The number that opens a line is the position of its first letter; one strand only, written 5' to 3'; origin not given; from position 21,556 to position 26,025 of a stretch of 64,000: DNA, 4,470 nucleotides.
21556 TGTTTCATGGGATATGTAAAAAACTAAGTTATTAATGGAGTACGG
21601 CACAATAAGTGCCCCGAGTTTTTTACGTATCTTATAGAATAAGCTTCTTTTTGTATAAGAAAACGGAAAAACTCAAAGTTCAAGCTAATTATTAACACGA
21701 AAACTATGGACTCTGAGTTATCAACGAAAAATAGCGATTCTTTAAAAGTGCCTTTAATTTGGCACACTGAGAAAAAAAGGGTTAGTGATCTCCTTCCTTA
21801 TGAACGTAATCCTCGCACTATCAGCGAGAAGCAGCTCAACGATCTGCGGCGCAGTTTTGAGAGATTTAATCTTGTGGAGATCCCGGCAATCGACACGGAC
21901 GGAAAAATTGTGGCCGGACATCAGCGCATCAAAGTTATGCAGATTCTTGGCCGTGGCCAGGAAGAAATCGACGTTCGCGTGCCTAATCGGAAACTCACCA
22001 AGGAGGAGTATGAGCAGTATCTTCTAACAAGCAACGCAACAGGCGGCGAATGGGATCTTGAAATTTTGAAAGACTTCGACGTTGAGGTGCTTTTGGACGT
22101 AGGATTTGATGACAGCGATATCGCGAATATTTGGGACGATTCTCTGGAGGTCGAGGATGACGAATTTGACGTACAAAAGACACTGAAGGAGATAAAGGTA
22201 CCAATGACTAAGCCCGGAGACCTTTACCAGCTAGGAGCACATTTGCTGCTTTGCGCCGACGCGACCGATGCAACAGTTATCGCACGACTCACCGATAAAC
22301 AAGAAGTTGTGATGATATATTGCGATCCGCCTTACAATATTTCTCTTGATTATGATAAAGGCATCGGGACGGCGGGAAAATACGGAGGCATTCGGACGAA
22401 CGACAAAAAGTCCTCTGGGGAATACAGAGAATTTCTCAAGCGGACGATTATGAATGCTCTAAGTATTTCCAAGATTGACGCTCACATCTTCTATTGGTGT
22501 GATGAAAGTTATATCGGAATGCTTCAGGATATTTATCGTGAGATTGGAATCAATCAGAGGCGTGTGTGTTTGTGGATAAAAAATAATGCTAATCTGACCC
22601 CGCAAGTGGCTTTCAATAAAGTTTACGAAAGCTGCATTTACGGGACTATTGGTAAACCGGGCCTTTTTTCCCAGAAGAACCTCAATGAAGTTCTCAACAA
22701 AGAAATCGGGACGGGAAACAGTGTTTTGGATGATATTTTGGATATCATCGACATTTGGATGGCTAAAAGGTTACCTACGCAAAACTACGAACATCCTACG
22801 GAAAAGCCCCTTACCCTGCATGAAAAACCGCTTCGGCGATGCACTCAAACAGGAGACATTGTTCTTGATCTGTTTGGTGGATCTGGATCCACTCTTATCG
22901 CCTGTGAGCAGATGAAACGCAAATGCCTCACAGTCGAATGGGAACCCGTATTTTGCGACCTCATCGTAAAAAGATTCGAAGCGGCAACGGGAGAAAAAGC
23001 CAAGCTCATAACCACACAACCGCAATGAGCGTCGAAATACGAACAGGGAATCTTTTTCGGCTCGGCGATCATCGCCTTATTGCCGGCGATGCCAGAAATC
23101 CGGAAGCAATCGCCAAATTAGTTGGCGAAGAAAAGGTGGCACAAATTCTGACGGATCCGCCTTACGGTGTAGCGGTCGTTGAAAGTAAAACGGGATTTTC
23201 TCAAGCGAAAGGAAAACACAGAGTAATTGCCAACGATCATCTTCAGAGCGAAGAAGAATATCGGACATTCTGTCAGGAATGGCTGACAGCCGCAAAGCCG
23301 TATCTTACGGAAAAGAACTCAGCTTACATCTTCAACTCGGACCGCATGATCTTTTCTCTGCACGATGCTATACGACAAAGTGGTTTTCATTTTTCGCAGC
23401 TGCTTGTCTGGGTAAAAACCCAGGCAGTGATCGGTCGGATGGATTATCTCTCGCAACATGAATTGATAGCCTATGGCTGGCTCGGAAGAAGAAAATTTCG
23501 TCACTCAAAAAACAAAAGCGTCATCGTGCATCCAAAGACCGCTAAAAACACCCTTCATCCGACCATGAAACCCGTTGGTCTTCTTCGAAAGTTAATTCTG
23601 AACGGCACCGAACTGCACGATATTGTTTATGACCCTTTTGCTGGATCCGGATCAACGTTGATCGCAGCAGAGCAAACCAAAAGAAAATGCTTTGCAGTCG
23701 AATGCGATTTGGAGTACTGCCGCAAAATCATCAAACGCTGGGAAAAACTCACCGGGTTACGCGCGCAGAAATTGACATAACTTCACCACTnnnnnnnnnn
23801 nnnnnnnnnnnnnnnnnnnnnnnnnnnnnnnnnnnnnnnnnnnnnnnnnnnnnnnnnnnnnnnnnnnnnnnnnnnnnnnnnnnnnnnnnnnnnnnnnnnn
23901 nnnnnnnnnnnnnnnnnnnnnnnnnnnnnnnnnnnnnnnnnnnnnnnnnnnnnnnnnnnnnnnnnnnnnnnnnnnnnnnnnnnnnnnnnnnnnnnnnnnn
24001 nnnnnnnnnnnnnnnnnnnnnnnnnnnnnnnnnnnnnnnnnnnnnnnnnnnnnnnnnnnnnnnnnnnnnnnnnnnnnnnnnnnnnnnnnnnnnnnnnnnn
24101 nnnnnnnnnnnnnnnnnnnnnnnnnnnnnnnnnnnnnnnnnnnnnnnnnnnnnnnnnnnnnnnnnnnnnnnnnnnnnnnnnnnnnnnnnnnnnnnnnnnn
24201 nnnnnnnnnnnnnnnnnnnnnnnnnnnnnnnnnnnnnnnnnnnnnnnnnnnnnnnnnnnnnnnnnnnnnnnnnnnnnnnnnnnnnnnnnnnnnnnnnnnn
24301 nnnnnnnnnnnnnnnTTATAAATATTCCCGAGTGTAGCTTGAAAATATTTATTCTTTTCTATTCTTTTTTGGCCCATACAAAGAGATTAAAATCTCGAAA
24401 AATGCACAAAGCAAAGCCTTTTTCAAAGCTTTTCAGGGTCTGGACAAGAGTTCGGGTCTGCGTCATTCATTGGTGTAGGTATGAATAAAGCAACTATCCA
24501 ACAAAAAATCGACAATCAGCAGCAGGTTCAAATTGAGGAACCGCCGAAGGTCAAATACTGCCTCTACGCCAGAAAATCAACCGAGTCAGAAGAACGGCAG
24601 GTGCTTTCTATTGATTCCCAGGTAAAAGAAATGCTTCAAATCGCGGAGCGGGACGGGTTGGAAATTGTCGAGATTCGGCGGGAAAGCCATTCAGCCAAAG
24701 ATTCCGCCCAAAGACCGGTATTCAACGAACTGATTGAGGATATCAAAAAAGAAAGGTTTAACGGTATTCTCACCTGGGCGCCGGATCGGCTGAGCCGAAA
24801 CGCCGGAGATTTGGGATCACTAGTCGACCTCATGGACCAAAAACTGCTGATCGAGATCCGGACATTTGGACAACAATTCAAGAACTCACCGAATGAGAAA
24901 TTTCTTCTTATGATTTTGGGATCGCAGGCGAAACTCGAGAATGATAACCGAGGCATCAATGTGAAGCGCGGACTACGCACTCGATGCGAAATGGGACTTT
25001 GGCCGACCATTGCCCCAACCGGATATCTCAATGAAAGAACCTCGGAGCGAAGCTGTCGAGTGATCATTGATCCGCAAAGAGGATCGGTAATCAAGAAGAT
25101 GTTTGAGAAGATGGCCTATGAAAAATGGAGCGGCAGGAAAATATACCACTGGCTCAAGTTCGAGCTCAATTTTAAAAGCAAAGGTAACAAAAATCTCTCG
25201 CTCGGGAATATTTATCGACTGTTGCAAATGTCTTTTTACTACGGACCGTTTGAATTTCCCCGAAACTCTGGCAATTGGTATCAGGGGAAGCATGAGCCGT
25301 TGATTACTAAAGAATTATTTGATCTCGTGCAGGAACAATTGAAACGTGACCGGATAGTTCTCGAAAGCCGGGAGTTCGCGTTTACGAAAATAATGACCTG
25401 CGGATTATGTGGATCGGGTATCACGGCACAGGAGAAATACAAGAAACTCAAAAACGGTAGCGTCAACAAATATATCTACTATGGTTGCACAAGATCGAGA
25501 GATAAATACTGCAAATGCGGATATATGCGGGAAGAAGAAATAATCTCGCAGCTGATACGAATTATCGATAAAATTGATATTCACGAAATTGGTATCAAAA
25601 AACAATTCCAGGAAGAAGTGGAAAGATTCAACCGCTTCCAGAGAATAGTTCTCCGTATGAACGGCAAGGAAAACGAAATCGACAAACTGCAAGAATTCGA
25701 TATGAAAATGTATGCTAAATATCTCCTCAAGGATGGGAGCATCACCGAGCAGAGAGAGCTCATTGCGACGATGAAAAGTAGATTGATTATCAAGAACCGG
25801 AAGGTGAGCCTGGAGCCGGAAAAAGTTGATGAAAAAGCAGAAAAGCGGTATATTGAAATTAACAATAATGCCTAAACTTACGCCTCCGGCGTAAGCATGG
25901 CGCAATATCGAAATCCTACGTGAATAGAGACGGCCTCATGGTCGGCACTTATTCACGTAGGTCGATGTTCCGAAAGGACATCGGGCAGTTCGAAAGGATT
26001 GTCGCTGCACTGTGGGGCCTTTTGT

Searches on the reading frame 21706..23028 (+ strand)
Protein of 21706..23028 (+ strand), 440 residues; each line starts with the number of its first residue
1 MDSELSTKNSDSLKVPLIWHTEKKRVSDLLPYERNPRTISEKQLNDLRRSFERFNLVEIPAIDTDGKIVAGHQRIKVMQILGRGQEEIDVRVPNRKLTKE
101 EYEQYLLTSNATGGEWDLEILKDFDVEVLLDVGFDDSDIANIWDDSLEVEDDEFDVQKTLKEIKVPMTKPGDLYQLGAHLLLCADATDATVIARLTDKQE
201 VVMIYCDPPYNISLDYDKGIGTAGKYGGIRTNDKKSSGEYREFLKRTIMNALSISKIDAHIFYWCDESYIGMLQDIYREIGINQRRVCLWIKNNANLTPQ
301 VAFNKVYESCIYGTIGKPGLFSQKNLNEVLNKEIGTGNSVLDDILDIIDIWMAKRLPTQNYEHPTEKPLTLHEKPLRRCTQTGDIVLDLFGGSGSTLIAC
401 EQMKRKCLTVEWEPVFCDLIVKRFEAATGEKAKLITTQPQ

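Call 87: search_protein_families(library=pfam, proteins=[window:21706-23028:+], max_evalue=0.00001)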
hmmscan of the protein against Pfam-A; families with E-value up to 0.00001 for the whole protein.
window:21706-23028:+ (440 aa): 1 family
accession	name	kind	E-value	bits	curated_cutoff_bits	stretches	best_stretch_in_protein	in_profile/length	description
PF01555.25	N6_N4_Mtase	-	1.5e-27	97.5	26.7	1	202-421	2-220/221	DNA methylase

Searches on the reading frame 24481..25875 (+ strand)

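Call 88: search_protein_families(library=pfam, proteins=[window:24481-25875:+], max_evalue=0.00001)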
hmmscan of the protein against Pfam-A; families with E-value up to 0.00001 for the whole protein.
window:24481-25875:+ (464 aa): 3 families
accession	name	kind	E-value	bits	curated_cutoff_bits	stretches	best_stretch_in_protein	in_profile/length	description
PF00239.26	Resolvase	-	1.4e-21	77.6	23.3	1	28-172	3-143/145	Resolvase, N terminal domain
PF07508.19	Recombinase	-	3.2e-12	47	21.1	1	199-289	2-101/102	Recombinase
PF13408.12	Zn_ribbon_recom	-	1.4e-07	32.2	25.3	1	301-357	2-52/58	Recombinase zinc beta ribbon domain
